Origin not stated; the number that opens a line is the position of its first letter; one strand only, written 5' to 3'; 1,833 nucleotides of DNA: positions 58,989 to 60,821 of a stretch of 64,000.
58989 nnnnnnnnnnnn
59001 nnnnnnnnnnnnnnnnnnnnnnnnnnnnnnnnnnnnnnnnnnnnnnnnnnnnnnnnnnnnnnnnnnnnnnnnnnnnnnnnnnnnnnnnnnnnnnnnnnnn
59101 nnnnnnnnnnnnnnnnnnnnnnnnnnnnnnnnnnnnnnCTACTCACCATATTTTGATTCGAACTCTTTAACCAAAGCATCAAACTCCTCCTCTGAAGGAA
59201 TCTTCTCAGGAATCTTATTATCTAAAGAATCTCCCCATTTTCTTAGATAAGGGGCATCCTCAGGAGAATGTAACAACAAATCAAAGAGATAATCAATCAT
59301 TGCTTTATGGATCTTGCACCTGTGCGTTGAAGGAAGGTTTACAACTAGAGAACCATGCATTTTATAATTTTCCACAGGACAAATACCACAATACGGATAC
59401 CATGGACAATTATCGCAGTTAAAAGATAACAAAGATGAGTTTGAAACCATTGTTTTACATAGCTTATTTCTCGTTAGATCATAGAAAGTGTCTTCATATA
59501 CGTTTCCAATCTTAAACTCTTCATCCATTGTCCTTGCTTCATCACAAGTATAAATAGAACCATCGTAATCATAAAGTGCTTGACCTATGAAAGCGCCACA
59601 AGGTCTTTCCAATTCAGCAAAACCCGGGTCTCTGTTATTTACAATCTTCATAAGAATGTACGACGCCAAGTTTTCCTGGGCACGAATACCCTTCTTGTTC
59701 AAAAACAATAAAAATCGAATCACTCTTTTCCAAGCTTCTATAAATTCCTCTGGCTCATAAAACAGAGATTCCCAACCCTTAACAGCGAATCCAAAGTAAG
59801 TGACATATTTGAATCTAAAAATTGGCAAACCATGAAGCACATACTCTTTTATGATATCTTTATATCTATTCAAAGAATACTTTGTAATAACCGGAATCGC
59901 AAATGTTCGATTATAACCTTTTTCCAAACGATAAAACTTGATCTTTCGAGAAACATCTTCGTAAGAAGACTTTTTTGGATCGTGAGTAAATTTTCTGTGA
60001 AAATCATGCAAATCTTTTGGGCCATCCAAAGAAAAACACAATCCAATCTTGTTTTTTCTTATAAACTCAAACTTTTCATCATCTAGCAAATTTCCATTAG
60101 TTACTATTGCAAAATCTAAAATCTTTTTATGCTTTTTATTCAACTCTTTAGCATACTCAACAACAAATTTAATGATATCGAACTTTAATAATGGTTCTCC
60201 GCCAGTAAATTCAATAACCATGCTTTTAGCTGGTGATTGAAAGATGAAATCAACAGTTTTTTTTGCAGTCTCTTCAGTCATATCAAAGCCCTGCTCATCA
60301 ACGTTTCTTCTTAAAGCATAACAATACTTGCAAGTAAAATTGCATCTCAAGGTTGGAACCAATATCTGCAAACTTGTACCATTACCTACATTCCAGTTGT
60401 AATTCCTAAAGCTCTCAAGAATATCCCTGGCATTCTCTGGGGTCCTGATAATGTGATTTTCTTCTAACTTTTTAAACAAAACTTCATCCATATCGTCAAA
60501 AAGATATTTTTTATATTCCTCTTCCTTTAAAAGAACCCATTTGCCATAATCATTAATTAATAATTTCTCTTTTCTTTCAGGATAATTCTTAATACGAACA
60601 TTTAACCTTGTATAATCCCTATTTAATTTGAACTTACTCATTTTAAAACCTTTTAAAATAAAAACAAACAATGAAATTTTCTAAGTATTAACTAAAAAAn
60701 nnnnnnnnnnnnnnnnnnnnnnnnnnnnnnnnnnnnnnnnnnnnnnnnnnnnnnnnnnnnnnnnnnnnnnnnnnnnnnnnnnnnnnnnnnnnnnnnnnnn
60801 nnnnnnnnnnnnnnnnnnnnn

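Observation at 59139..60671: SPASM-domain radical SAM with an N-terminal ~95-aa extension is the best candidate precursor-recognising (HxsB-like) maturase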

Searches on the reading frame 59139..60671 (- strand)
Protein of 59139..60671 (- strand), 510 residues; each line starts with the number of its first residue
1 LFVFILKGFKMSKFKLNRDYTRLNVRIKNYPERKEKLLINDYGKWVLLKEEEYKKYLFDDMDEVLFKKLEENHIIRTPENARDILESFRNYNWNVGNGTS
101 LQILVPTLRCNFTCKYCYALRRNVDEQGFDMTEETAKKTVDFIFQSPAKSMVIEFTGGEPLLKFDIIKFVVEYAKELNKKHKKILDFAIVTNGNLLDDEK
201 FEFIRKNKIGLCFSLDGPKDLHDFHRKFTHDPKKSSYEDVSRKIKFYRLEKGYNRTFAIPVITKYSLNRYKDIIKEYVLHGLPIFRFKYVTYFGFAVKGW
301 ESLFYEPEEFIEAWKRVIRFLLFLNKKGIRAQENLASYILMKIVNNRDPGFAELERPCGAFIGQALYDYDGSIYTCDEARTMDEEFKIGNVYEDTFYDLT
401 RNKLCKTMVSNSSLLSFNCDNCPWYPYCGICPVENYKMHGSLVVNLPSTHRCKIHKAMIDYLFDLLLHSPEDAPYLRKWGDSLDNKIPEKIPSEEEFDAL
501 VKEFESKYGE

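Call 3: search_protein_families(library=ncbifam, proteins=[window:59139-60671:-], max_evalue=0.01)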
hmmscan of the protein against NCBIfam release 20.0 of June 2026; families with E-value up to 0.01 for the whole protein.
window:59139-60671:- (510 aa): 75 families (the best 25 are shown)
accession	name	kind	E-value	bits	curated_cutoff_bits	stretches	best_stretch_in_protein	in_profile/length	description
TIGR03978.1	rSAM_paired_1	equivalog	4e-124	414.9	370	1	34-479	12-465/466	His-Xaa-Ser system radical SAM maturase HxsB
NF047865.1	rSAM_PapB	equivalog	2.6e-46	158.4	340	1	100-441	4-326/330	PapB family radical SAM/SPASM ranthipeptide maturase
TIGR04064.1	rSAM_nif11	equivalog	5.6e-43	147.3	518.7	2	101-245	80-222/459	nif11-like peptide radical SAM maturase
NF040492.1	not_ScfB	exception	1.1e-37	129.9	855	1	76-462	75-444/450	ScfB-related radical SAM/SPASM orphan maturase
TIGR04068.1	rSAM_ocin_clost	equivalog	4.6e-36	124.7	500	1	99-440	83-429/462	Cys-rich peptide radical SAM maturase CcpM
TIGR03974.1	rSAM_six_Cys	equivalog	8.4e-36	123.8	425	1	54-458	52-441/451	thioether cross-link-forming SCIFF peptide maturase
TIGR03906.1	quino_hemo_SAM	equivalog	1.7e-32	112.7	453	1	104-463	96-444/467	quinohemoprotein amine dehydrogenase maturation protein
NF041298.1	rSAM_mat_DynA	equivalog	1.3e-31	109.9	450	1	103-442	4-332/356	dynobactin maturation radical SAM/SPASM protein DynA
TIGR03942.1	sulfatase_rSAM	equivalog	1.7e-29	103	349.45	1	108-438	9-331/363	anaerobic sulfatase maturase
TIGR04115.1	rSAM_Cxxx_rpt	equivalog_domain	5.9e-29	101.6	350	1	107-458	9-352/359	radical SAM peptide maturase, CXXX-repeat target family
TIGR04163.1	rSAM_cobopep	equivalog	1.7e-26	92.9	375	1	81-471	47-424/428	peptide-modifying radical SAM enzyme CbpB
NF035951.1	rSAM_RumMC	equivalog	4.1e-26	91.7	720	1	50-252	62-264/510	RumMC family radical SAM sactipeptide maturase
NF038170.1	lachnocin_rSAM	equivalog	5.9e-25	88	550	1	103-255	79-232/440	lachnocin radical SAM maturase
NF010321.0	PRK13758.1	equivalog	6.8e-23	81.4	441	1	103-431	8-329/370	anaerobic sulfatase-maturase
TIGR04261.1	rSAM_GlyRichRpt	subfamily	3.1e-22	79.1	310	1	106-459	3-353/363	cyclophane-forming radical SAM/SPASM peptide maturase GrrM/OscB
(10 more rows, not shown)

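Call 4: search_protein_families(library=pfam, proteins=[window:59139-60671:-], max_evalue=0.01)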
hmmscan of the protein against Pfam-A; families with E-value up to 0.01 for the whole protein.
window:59139-60671:- (510 aa): 4 families
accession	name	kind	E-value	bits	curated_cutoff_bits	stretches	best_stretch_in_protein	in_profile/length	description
PF04055.27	Radical_SAM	-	3e-18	67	29.5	1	105-275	2-164/166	Radical SAM superfamily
PF13353.11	Fer4_12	-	4.3e-10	40.4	22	1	101-207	6-109/137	4Fe-4S single cluster domain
PF13186.11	SPASM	-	0.00015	22.4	21.5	1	366-423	9-67/67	Iron-sulfur cluster-binding domain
PF02348.25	CTP_transf_3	-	0.0046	17.2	22.6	0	137-264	78-198/217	Cytidylyltransferase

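Call 6: find_homologous_proteins(query=window:59139-60641:-, max_evalue=1e-10)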
Query window:59139-60641:- (500 aa): 665 proteins with E <= 1e-10 among 5485 candidates; the best 120 are listed.
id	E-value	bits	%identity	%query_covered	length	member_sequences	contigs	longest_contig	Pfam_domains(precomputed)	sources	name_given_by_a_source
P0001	0.0e+0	1078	100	93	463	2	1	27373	PF04055.28,PF13353.12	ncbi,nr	ncbi:MAG: uncharacterized protein PWP03_758, partial [Candidatus Woesearchaeota archaeon]|nr:unchara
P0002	7.6e-291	983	83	100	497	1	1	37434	PF04055.28,PF13353.12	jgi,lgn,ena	-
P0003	2.0e-289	979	82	100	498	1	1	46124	PF04055.28,PF13353.12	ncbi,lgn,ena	-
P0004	8.2e-223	759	66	99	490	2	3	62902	PF04055.28,PF13353.12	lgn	-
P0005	1.1e-181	623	58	94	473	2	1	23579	PF04055.28,PF13353.12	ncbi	-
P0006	7.7e-180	617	57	93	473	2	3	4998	PF04055.28,PF13353.12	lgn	-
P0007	1.6e-179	616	57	93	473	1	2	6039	PF04055.28,PF13353.12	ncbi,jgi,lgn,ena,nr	ncbi:MAG TPA: His-Xaa-Ser system radical SAM maturase HxsB [Candidatus Woesearchaeota archaeon]|nr:H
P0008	1.1e-172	593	55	93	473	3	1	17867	PF04055.28,PF13353.12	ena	-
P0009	2.4e-160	553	52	95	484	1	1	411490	PF04055.28,PF13353.12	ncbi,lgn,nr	ncbi:His-Xaa-Ser system radical SAM maturase HxsB [Candidatus Woesearchaeota archaeon]|nr:His-Xaa-Se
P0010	6.0e-159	548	54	89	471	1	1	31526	PF04055.28,PF13353.12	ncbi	-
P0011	1.1e-150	521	49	94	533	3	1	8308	PF04055.28,PF13353.12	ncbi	-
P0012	4.5e-150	519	51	94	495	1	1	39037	PF04055.28,PF13353.12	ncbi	-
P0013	7.3e-149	515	48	93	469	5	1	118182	PF04055.28,PF13353.12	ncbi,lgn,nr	ncbi:MAG: uncharacterized protein PWQ28_508 [Candidatus Woesearchaeota archaeon]|nr:uncharacterized 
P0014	1.4e-148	514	53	84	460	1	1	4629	PF13186.12,PF04055.28,PF13353.12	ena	-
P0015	1.9e-148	513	52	88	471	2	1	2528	PF04055.28,PF13353.12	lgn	-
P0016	2.2e-148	513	50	89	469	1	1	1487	PF13186.12,PF04055.28,PF13353.12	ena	-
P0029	1.5e-139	484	48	94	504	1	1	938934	PF04055.28,PF13353.12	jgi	jgi:uncharacterized protein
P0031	1.2e-138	481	47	93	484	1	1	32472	PF13186.12,PF04055.28,PF13353.12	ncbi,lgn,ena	-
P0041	3.8e-133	463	57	71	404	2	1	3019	PF13186.12,PF04055.28,PF13353.12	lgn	-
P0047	2.3e-128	447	45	88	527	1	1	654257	PF13186.12,PF04055.28,PF13353.12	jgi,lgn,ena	-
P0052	6.2e-122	426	44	89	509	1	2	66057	PF13186.12,PF04055.28,PF13353.12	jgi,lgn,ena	-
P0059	5.5e-116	406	45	90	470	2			PF13186.12,PF04055.28,PF13353.12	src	-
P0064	4.0e-113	397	42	91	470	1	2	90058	PF13186.12,PF04055.28,PF13353.12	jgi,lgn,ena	-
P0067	9.0e-113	396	41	93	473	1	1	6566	PF13186.12,PF04055.28,PF13353.12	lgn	-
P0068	1.7e-112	395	41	92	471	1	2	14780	PF13186.12,PF04055.28,PF13353.12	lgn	-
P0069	1.8e-112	395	41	92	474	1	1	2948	PF13186.12,PF04055.28,PF13353.12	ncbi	-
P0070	2.4e-112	394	43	92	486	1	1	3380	PF13186.12,PF04055.28,PF13353.12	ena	-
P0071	2.9e-112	394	42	89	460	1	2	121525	PF04055.28,PF13353.12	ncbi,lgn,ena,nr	ncbi:His-Xaa-Ser system radical SAM maturase HxsB [Candidatus Pacearchaeota archaeon]|nr:His-Xaa-Ser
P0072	3.2e-112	394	44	89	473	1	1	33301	PF13186.12,PF04055.28,PF13353.12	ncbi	-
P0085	3.2e-110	387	43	91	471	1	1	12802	PF13186.12,PF04055.28,PF13353.12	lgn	-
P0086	3.4e-110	387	41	94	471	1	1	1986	PF13186.12,PF04055.28,PF13353.12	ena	-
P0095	2.7e-109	384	40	92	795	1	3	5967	PF13186.12,PF04055.28,PF13353.12,PF01636.30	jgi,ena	-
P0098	3.6e-109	384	43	88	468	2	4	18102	PF13186.12,PF04055.28,PF13353.12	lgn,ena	-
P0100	6.0e-109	383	42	89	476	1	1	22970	PF13186.12,PF04055.28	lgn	-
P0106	7.9e-108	379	42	92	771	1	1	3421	PF13186.12,PF04055.28,PF13353.12,PF01636.30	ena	-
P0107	8.3e-108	379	43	86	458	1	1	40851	PF13186.12,PF04055.28,PF13353.12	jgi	-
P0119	7.4e-107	376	40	91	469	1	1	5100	PF13186.12,PF04055.28,PF13353.12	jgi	jgi:uncharacterized protein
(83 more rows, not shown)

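Call 15: search_solved_structures(query=A1, max_evalue=0.001, show_alignments=2)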
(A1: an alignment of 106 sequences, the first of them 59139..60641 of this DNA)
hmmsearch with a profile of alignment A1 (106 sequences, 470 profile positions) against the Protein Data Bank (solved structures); distinct sequences matched with E-value up to 0.001: 8.
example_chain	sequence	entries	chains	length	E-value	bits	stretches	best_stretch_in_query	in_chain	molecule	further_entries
5wgg_A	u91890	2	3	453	8.6e-46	159.7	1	41-427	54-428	Radical SAM domain protein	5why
4k36_A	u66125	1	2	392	6.4e-42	146.9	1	95-454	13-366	Anaerobic sulfatase-maturating enzyme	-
4k37_A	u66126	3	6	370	1.2e-41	146.1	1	95-453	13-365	Anaerobic sulfatase-maturating enzyme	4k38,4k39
8vpo_A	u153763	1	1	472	3.2e-20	75.4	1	38-427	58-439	Radical SAM core domain-containing protein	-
9gm3_A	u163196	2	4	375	8.7e-20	74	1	93-238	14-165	ChlB radical SAM domain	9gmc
6efn_A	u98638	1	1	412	1.4e-06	30.5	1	94-297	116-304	Sporulation killing factor maturation protein SkfB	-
8ai3_A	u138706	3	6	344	6.6e-06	28.2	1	95-179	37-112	Putative peptide biosynthesis protein YydG | Radical SAM core domain-containing protein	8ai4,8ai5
7tol_A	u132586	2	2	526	0.00029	22.8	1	84-156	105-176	glycerol dibiphytanyl glycerol tetraether - macrocyclic archaeol synthase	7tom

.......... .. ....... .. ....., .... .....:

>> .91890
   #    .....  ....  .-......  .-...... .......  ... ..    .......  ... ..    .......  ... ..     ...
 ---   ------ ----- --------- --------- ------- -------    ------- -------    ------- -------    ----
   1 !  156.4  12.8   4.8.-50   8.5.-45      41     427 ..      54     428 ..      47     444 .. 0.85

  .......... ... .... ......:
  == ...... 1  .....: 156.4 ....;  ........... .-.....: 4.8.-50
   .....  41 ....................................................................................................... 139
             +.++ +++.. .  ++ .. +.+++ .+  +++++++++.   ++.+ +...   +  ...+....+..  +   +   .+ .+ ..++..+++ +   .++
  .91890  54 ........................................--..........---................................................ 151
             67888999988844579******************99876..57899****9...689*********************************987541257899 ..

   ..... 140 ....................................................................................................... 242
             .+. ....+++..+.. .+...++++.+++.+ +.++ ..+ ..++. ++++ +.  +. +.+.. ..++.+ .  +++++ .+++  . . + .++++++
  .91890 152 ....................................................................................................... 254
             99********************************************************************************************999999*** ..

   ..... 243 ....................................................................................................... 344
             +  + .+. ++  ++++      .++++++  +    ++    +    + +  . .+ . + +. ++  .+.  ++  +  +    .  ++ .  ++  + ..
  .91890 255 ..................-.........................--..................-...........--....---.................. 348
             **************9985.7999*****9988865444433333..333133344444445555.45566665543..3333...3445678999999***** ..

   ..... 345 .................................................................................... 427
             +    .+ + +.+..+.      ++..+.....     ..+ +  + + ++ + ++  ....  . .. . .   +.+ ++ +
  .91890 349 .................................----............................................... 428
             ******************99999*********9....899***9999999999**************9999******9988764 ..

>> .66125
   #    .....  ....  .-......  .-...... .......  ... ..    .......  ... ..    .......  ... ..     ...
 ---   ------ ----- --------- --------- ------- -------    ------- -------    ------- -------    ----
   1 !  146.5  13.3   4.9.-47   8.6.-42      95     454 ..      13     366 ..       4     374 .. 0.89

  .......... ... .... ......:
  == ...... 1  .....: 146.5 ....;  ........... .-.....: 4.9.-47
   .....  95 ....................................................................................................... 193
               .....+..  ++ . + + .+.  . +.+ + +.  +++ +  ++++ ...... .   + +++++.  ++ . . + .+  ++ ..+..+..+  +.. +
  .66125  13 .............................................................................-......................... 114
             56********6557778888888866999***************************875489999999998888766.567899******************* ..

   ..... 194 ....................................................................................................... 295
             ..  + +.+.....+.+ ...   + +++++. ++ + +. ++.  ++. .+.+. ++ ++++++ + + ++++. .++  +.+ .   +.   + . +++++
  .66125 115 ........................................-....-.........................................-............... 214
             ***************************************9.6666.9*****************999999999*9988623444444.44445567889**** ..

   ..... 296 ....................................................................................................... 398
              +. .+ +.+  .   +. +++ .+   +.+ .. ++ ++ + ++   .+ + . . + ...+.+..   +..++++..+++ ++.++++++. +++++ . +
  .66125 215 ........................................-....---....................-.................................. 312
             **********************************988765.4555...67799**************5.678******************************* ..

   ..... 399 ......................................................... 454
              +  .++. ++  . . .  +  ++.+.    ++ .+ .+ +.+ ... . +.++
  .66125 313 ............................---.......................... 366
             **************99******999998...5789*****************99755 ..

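Call 23: predict_structure(alignment_id=A1)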
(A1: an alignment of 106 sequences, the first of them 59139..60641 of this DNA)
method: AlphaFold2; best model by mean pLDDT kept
length: 500 residues; sequences in the alignment: 106
mean_pLDDT: 95.7   pTM: 0.94
mean pLDDT of the five models: 95.7, 95.3, 95.2, 95.0, 94.8
residues with pLDDT >= 90: 470; 70-90: 28; 50-70: 2; < 50: 0
segments of 3 or more residues with pLDDT < 50: none
pLDDT, mean of each block of 10 residues (from residue 1): 89 97 98 97 97 98 98 96 91 98 90 96 99 97 97 98 99 98 97 98 98 95 95 98 97 97 98 97 92 96 98 98 98 95 89 95 96 94 97 93 84 94 94 92 97 98 98 94 98 93
secondary structure, 60 per line:
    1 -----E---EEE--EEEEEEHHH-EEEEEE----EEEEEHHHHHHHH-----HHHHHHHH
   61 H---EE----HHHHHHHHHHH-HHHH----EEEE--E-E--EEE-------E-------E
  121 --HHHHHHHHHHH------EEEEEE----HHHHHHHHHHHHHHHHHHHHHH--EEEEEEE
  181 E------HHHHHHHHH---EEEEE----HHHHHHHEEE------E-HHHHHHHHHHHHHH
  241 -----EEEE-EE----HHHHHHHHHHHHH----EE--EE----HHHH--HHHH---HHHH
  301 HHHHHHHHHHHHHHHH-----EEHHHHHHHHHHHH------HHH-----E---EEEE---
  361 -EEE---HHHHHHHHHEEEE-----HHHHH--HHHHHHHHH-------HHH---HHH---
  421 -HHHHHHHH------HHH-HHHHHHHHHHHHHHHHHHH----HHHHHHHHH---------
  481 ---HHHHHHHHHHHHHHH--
elements in order: E10-12 E15-20 E25-30 E35-39 H40-47 H53-61 H71-81 H83-86 E91-94 E102-104 H123-133 E140-145 H150-171 E174-181 H188-196 E200-204 H209-215 E216-218 H227-240 E246-249 H257-269 H284-287 H290-293 H297-316 H324-335 E354-357 E362-364 H368-376 E377-380 H386-390 H393-401 H422-429 H440-458 H463-471 H484-498

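Call 26: find_encoding_contigs(protein=P0009, flank=10000, max_places=2)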
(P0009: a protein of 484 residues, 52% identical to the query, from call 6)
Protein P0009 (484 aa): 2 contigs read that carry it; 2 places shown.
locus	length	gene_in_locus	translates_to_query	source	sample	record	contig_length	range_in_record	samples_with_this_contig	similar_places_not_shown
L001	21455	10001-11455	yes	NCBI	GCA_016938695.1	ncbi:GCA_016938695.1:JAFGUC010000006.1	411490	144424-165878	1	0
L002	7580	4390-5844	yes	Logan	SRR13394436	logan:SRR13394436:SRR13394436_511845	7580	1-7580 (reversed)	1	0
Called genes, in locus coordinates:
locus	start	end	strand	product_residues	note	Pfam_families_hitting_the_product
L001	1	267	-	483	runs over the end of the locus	PF02310:B12-binding, PF04055:Radical_SAM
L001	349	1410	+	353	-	PF01478:Peptidase_A24 (weak)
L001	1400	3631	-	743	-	PF04055:Radical_SAM, PF01209:Ubie_methyltran (weak), PF02475:TRM5-TYW2_MTfase (weak), PF08241:Methyltransf_11, PF08242:Methyltransf_12, PF13489:Methyltransf_23, PF13649:Methyltransf_25, PF13847:Methyltransf_31, +1 more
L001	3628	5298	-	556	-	PF04055:Radical_SAM, PF13353:Fer4_12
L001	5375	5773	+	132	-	-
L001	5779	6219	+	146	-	-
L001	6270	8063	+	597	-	PF04055:Radical_SAM, PF04015:DUF362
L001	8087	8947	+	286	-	PF04055:Radical_SAM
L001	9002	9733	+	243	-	PF27806:HxsD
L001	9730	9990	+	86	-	-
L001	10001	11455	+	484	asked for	PF04055:Radical_SAM, PF13353:Fer4_12 (weak)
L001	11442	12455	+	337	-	PF04055:Radical_SAM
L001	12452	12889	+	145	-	-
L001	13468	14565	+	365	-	-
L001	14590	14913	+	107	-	-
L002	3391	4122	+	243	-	PF27806:HxsD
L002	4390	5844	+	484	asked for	PF04055:Radical_SAM, PF13353:Fer4_12 (weak)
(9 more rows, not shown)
